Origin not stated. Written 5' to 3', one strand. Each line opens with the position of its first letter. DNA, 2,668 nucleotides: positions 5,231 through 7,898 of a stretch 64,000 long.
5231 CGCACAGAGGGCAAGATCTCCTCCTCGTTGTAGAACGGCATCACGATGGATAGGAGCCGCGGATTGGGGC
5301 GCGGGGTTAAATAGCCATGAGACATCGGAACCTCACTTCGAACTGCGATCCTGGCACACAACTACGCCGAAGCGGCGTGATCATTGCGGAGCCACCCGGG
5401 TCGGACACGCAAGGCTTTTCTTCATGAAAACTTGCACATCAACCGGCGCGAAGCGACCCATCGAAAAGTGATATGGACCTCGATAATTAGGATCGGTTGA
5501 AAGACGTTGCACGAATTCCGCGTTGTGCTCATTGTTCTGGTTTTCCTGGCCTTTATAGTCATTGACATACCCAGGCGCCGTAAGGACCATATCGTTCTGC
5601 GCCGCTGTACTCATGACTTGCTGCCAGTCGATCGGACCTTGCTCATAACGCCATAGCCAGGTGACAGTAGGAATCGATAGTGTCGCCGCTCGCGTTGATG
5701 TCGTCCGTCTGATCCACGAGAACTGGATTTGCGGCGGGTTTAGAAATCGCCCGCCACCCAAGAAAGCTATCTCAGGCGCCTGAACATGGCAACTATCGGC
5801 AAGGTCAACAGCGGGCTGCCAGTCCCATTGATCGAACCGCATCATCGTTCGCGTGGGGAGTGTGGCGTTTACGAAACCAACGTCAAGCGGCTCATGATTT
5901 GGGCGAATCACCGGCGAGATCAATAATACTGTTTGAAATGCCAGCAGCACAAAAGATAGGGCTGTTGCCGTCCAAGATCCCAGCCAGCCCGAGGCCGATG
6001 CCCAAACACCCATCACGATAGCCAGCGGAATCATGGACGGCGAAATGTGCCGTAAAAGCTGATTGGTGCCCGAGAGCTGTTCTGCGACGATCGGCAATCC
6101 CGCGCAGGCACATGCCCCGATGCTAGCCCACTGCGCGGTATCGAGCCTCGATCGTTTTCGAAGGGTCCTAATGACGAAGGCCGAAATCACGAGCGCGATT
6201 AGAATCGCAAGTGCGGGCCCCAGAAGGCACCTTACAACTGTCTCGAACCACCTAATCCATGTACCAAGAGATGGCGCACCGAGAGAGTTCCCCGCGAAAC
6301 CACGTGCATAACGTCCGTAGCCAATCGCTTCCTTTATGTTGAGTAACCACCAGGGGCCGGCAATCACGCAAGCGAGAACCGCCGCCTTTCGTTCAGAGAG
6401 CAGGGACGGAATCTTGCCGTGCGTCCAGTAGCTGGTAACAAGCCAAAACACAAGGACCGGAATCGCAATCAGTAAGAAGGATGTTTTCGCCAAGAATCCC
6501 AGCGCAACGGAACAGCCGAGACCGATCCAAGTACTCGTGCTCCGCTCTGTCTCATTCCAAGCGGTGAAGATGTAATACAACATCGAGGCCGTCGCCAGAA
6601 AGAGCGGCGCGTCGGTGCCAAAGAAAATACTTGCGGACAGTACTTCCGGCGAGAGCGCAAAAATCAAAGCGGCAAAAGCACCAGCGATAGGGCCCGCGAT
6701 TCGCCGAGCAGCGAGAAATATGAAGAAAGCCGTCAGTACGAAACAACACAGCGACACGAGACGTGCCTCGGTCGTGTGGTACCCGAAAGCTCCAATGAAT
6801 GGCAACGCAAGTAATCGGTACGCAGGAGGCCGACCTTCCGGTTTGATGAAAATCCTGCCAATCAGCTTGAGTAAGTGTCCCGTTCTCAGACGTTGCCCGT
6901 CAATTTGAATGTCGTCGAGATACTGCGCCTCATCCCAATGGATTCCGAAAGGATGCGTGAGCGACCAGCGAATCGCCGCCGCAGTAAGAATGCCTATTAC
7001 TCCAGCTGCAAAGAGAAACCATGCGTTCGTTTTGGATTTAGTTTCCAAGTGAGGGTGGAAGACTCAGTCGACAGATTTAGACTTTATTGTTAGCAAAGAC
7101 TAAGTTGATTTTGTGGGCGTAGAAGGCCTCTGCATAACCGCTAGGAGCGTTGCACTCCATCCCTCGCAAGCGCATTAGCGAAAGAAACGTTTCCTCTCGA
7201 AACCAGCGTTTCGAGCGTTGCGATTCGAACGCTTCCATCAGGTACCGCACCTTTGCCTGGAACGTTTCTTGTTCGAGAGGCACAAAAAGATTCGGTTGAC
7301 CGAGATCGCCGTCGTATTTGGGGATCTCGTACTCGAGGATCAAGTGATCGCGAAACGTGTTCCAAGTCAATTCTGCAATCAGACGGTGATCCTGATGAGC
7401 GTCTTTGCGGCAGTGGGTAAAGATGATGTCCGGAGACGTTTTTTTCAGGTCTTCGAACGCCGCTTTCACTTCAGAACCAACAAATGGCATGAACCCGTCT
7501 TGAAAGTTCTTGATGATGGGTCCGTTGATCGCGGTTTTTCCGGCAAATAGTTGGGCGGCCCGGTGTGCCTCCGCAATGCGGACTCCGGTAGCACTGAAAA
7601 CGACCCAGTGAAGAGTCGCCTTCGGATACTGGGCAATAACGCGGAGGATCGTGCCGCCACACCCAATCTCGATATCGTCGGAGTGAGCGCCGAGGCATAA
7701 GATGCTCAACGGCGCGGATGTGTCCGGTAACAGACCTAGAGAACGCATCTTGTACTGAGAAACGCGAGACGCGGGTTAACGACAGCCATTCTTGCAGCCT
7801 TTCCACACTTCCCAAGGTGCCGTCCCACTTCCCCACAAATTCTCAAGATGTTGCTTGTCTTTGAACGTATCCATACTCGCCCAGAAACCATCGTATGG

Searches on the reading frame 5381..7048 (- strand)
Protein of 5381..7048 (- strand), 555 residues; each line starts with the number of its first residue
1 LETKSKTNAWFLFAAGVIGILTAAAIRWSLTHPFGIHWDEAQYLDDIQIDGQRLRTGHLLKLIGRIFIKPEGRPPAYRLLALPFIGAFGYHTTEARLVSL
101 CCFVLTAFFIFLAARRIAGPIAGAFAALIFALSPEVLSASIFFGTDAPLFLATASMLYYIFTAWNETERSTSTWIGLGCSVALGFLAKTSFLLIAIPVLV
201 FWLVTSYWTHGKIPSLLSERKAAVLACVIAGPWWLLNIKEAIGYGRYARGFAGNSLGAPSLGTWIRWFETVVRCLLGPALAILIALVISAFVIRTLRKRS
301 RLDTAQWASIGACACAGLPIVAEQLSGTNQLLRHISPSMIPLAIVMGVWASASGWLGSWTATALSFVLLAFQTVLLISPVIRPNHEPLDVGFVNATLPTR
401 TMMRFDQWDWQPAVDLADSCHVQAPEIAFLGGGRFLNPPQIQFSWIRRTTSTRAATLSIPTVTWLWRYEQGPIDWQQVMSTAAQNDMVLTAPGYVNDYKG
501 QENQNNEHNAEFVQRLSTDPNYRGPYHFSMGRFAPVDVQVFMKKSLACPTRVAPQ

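Call 60: search_protein_families(library=pfam, proteins=[window:5381-7048:-], max_evalue=0.0001)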
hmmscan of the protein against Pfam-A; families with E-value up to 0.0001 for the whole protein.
window:5381-7048:- (555 aa): 1 family
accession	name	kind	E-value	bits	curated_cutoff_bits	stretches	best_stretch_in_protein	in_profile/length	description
PF13231.12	PMT_2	-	2.3e-18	67.4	26.1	1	73-234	2-158/160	Dolichyl-phosphate-mannose-protein mannosyltransferase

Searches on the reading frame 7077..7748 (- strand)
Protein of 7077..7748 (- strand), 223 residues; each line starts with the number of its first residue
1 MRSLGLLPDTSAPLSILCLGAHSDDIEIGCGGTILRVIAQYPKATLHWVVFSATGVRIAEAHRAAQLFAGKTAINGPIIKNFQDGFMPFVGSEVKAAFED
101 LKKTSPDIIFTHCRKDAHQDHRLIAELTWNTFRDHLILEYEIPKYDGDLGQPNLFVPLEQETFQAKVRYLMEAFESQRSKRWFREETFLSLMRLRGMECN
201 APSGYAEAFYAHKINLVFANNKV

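Call 60: search_protein_families(library=pfam, proteins=[window:7077-7748:-], max_evalue=0.0001)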
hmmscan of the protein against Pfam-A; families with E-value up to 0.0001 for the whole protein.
window:7077-7748:- (223 aa): 1 family
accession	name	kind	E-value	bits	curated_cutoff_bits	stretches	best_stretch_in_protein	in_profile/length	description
PF02585.22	PIG-L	-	2.9e-13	50.9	28.2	1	17-130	1-127/129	GlcNAc-PI de-N-acetylase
